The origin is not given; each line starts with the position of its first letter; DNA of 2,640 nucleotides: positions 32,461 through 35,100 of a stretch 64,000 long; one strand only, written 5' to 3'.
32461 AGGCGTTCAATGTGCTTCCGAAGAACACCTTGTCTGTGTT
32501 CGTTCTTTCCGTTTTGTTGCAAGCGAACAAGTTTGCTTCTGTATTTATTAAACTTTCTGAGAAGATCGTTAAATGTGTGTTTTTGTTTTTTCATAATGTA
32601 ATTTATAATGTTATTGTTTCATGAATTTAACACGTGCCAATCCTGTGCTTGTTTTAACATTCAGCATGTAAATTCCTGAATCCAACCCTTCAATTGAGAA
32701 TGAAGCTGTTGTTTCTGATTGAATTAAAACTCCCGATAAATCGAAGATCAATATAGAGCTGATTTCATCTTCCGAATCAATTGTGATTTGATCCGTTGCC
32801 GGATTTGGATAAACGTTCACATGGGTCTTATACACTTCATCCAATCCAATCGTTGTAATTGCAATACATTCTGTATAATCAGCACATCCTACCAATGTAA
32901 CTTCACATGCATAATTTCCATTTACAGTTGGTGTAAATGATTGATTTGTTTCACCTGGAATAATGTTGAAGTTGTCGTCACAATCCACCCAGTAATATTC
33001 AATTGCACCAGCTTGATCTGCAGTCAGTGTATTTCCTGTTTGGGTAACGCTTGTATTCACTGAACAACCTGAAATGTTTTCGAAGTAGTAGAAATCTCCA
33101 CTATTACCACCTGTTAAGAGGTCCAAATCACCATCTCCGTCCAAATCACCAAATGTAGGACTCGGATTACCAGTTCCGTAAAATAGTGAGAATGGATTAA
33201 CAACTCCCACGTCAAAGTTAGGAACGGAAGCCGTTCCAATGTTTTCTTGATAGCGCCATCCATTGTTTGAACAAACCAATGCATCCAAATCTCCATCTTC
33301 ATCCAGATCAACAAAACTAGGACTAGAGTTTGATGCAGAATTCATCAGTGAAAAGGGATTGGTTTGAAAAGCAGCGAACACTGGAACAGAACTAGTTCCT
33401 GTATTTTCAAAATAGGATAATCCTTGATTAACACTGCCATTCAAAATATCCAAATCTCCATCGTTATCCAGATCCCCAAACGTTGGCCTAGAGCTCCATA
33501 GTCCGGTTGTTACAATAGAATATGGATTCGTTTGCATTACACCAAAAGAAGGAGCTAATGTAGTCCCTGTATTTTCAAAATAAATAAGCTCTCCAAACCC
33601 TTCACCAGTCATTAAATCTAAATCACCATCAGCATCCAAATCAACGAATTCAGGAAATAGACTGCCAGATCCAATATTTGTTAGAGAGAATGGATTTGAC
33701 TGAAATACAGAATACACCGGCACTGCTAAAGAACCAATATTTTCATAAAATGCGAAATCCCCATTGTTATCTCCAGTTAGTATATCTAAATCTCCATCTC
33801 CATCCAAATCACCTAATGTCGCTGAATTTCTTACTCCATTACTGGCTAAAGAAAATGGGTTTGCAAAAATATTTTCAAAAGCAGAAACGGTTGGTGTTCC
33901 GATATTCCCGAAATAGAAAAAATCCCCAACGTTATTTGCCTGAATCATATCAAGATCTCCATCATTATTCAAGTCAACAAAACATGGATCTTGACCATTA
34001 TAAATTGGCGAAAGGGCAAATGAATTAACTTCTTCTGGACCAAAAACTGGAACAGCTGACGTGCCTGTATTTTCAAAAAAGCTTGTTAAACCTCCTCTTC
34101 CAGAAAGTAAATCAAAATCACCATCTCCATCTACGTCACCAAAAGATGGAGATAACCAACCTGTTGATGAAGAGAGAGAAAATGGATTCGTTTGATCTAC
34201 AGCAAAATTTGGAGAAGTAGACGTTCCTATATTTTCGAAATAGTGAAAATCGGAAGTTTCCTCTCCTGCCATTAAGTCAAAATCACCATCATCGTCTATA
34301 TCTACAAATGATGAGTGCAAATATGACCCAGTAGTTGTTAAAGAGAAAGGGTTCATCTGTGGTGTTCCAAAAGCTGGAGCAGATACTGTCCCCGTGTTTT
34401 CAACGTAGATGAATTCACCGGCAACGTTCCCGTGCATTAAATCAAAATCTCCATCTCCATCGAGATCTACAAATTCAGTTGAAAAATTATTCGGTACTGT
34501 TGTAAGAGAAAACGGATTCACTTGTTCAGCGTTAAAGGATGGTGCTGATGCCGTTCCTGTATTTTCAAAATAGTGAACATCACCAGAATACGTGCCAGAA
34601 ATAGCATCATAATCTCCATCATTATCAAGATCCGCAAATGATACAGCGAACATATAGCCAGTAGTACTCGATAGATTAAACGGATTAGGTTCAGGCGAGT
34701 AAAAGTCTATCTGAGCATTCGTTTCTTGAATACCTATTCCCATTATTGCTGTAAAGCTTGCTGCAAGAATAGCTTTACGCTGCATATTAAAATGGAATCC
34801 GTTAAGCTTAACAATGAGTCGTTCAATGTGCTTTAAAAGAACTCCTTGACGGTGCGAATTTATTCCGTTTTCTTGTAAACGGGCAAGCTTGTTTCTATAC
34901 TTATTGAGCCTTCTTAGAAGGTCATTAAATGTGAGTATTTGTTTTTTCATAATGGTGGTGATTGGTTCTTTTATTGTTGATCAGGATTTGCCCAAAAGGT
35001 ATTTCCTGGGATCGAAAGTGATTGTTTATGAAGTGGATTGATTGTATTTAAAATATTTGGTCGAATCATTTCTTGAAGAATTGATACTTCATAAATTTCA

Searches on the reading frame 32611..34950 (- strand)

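Call 55: search_protein_families(library=pfam, proteins=[window:32611-34950:-], max_evalue=0.001)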
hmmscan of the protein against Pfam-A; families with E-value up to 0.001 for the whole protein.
window:32611-34950:- (779 aa): 3 families
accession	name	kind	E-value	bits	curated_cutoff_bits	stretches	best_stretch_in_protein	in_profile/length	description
PF13517.12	FG-GAP_3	-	1.2e-37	128.7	26.9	7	437-503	1-60/61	FG-GAP-like repeat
PF01839.29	FG-GAP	-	9.7e-19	67.3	22.1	0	265-302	2-36/37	FG-GAP repeat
PF18962.6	Por_Secre_tail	-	3.3e-11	43.8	27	1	713-770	1-67/75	Secretion system C-terminal sorting domain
